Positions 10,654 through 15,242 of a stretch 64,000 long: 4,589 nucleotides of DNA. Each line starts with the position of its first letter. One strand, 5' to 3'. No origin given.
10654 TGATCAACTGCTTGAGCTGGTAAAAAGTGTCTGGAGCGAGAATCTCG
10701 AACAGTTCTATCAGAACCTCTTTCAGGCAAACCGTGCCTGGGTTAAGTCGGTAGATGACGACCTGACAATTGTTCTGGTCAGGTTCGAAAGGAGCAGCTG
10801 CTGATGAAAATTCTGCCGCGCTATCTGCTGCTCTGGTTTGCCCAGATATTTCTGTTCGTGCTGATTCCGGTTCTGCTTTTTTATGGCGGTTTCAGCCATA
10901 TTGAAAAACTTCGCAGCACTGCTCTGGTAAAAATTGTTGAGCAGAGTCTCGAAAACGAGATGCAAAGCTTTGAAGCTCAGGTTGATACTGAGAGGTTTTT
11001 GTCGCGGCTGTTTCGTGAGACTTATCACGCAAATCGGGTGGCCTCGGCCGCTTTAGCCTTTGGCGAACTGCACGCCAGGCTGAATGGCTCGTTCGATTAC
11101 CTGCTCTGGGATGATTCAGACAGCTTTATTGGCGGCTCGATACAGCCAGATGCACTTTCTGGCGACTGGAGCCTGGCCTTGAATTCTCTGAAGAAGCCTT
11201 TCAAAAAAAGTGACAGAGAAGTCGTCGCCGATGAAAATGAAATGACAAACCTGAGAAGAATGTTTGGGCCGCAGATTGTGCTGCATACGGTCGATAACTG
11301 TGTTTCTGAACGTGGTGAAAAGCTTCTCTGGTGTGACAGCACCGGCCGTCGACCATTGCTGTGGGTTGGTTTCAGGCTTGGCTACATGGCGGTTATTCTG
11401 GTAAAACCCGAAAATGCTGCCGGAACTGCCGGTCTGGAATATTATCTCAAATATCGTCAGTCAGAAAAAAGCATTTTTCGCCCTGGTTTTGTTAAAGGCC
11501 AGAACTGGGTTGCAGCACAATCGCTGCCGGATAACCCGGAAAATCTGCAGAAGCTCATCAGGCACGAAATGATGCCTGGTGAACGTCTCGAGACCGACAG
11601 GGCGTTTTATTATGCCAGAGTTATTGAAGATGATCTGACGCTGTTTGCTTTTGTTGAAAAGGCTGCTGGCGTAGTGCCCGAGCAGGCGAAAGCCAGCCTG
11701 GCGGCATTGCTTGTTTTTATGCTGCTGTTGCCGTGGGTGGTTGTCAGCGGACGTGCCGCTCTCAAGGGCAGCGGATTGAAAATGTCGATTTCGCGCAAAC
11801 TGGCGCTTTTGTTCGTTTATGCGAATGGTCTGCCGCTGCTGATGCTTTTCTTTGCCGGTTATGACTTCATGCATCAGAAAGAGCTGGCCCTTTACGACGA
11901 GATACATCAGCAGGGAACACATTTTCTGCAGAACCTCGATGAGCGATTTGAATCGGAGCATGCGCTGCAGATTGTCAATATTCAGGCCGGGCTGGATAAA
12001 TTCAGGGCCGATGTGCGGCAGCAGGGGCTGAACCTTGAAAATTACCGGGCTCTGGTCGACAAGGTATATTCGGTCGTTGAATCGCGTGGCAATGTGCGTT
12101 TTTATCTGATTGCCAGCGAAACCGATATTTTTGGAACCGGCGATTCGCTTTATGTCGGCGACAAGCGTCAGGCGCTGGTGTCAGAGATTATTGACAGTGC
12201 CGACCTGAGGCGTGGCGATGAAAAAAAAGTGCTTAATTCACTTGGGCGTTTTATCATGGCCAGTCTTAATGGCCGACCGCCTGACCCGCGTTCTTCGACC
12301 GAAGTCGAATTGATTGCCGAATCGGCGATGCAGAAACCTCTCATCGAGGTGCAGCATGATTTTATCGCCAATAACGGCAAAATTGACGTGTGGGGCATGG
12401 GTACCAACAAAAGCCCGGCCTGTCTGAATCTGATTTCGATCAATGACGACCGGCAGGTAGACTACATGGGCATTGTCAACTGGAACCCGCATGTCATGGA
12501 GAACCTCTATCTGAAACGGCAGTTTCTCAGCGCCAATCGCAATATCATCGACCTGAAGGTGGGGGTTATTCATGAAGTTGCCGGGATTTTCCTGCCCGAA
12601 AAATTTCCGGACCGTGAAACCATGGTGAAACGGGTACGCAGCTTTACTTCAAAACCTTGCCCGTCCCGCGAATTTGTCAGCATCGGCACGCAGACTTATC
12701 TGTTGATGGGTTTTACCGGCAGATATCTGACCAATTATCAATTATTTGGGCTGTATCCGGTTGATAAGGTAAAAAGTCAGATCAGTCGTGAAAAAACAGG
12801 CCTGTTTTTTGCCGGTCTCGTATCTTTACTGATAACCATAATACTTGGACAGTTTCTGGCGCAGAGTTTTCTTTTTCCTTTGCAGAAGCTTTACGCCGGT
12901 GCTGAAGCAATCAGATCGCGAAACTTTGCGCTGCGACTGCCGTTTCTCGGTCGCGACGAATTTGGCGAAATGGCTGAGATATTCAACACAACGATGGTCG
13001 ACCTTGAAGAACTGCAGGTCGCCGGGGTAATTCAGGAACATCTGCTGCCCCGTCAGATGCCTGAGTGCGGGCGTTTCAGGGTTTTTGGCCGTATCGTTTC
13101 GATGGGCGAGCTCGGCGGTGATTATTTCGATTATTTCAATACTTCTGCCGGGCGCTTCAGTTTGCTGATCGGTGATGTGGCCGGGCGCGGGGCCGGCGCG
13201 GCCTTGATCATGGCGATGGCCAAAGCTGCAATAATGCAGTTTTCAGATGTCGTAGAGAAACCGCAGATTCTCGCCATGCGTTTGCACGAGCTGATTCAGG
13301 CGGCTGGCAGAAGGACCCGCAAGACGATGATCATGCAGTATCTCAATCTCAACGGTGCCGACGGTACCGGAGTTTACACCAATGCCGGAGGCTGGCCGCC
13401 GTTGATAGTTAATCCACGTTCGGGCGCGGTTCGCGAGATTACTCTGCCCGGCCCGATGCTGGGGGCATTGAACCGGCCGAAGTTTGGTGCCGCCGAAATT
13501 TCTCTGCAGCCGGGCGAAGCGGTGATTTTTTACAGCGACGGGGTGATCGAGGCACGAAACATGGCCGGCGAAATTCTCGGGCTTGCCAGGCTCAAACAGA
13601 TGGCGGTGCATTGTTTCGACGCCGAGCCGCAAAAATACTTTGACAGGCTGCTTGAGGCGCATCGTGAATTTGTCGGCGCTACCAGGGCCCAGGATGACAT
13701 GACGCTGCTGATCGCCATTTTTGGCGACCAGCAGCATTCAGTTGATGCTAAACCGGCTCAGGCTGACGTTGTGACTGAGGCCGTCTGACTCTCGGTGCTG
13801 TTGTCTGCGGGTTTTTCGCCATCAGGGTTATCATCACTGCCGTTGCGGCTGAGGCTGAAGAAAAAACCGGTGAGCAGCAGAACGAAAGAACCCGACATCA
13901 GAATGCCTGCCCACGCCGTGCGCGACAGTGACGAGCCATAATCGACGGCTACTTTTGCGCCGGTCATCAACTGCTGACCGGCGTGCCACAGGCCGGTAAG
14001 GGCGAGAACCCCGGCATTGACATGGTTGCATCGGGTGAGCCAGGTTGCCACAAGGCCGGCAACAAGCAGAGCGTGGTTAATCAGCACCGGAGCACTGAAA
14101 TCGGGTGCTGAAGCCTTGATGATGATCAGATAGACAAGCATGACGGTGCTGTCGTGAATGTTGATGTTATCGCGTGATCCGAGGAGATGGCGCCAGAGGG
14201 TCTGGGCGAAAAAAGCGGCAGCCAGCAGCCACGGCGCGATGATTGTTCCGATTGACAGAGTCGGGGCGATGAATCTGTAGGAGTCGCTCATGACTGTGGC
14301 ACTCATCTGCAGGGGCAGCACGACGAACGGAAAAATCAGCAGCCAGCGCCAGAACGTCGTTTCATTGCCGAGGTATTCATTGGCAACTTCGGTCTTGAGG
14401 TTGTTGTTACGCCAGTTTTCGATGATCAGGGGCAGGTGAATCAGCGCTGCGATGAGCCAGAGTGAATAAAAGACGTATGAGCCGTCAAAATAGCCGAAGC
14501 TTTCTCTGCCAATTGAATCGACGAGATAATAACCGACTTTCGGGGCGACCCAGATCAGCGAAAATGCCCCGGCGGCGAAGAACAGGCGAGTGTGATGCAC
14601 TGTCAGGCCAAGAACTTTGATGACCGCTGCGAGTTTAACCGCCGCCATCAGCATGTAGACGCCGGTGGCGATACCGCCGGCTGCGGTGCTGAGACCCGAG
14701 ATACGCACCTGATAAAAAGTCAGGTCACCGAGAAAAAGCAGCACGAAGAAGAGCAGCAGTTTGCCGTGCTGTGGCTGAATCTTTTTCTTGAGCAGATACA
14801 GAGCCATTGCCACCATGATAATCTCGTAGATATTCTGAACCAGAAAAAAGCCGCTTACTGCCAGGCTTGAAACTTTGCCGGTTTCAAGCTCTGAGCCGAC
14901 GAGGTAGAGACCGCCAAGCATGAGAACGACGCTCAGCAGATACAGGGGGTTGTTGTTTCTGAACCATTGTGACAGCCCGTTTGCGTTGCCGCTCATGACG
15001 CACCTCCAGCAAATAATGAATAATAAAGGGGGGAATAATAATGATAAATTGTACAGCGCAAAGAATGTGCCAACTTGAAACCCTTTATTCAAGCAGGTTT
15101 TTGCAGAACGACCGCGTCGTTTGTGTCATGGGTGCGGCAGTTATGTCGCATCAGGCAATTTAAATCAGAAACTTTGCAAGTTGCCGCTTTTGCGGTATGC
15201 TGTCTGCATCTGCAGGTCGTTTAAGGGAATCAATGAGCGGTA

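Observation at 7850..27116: Triplicated pair of giant 4TM-HAMP-PP2C sensor phosphatases in strict A-B-A-B-A-B alternation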

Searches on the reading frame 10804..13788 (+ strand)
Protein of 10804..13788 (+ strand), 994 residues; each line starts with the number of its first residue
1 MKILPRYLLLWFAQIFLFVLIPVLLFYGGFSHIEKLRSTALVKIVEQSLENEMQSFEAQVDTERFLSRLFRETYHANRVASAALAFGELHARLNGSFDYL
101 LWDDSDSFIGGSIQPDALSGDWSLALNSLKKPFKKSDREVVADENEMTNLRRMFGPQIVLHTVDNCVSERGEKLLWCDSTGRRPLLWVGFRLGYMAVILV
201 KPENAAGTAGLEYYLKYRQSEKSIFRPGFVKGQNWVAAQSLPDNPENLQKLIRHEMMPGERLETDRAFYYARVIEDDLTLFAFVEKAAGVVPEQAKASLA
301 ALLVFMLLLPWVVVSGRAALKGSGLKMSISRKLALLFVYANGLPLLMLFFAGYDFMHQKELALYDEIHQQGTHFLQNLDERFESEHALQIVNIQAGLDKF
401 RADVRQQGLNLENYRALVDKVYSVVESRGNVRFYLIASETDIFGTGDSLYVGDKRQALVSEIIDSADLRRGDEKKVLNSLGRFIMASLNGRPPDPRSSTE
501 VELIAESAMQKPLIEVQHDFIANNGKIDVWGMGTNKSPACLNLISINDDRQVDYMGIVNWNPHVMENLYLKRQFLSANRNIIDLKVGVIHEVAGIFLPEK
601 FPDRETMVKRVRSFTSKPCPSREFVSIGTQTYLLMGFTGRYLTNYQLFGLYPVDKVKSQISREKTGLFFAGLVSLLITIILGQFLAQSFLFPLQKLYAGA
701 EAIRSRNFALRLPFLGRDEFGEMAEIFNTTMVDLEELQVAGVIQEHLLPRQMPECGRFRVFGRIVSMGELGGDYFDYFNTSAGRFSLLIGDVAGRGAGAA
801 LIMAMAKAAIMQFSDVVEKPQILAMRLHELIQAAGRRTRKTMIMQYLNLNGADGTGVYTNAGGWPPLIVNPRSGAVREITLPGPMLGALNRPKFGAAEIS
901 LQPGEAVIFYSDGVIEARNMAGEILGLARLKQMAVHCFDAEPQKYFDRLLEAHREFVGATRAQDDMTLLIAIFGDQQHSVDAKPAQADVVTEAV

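Call 3: search_protein_families(library=pfam, proteins=[window:10804-13788:+], max_evalue=0.01)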
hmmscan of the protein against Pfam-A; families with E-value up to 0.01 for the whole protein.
window:10804-13788:+ (994 aa): 2 families
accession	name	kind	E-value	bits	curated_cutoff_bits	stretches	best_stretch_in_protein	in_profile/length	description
PF07228.17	SpoIIE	-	7.3e-37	127.6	25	1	782-971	2-189/192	Stage II sporulation protein E (SpoIIE)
PF00672.30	HAMP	-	2.4e-07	31.4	25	1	685-734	2-51/53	HAMP domain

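Call 8: search_protein_families(library=ncbifam, proteins=[window:10804-13788:+], max_evalue=0.01)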
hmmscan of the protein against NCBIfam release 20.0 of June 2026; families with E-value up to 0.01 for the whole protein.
window:10804-13788:+ (994 aa): 12 families
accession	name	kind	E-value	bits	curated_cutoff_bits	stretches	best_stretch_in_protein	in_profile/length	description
NF033092.0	HK_WalK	equivalog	2.2e-07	29.8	725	1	654-738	166-250/594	cell wall metabolism sensor histidine kinase WalK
NF038263.1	prot_phos_SiaA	equivalog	9.4e-07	27.7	700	1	670-729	313-374/658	biofilm regulation protein phosphatase SiaA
NF045505.1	RR_RssB_Pseudo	equivalog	4.6e-05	22.6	700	1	729-807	147-226/394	two-component system response regulator RssB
TIGR02865.1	spore_II_E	equivalog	5.2e-05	21.5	490.8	1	768-971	564-761/764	stage II sporulation protein E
NF040691.1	MtrAB_MtrB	equivalog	0.00012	21.3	450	1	642-732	165-255/507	MtrAB system histidine kinase MtrB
NF053592.1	HK_near_YfiR_like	equivalog_domain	0.00027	20.6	194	1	661-734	147-221/223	sensor histidine kinase, YfiR-like protein-associated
NF058645.1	MCPCtpMPsAe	equivalog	0.00052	18.9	900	1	655-732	195-274/558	methyl-accepting chemotaxis protein CtpM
NF007423.1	PRK09966.1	equivalog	0.00058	18.8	325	1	665-739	151-226/390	diguanylate cyclase DgcN/YfiN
NF012163.2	BaeS_SmeS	equivalog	0.0011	17.9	500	1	664-735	163-234/457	sensor histidine kinase efflux regulator BaeS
NF007837.0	PRK10549.1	equivalog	0.0011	17.7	603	1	663-736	163-235/466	envelope stress sensor histidine kinase BaeS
NF008184.0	PRK10935.1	equivalog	0.0024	16.6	553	1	671-737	158-225/565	nitrate/nitrite two-component system sensor histidine kinase NarQ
TIGR01386.1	cztS_silS_copS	subfamily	0.0032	16.5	292.55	1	659-736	158-236/457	heavy metal sensor histidine kinase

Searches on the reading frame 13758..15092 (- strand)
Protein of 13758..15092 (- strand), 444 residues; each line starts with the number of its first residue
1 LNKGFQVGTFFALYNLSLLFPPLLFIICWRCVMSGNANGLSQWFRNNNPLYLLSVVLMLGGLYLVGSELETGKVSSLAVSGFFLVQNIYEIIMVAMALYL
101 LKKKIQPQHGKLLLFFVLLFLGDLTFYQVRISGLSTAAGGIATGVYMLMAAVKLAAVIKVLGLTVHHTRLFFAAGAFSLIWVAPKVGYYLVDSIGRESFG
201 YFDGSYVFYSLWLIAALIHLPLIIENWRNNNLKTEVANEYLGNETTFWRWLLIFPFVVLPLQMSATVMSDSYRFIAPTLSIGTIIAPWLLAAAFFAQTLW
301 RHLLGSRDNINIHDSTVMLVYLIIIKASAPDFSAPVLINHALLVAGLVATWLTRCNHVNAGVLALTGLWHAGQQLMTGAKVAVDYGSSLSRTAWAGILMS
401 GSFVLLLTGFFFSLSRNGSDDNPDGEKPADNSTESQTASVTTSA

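Call 7: search_protein_families(library=pfam, proteins=[window:13758-15092:-], max_evalue=0.001)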
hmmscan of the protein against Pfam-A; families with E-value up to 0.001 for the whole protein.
window:13758-15092:- (444 aa): 0 families

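Call 72: search_protein_families(library=pfam, proteins=[window:13758-14996:-], max_evalue=0.01)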
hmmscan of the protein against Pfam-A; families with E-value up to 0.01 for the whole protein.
window:13758-14996:- (412 aa): 0 families
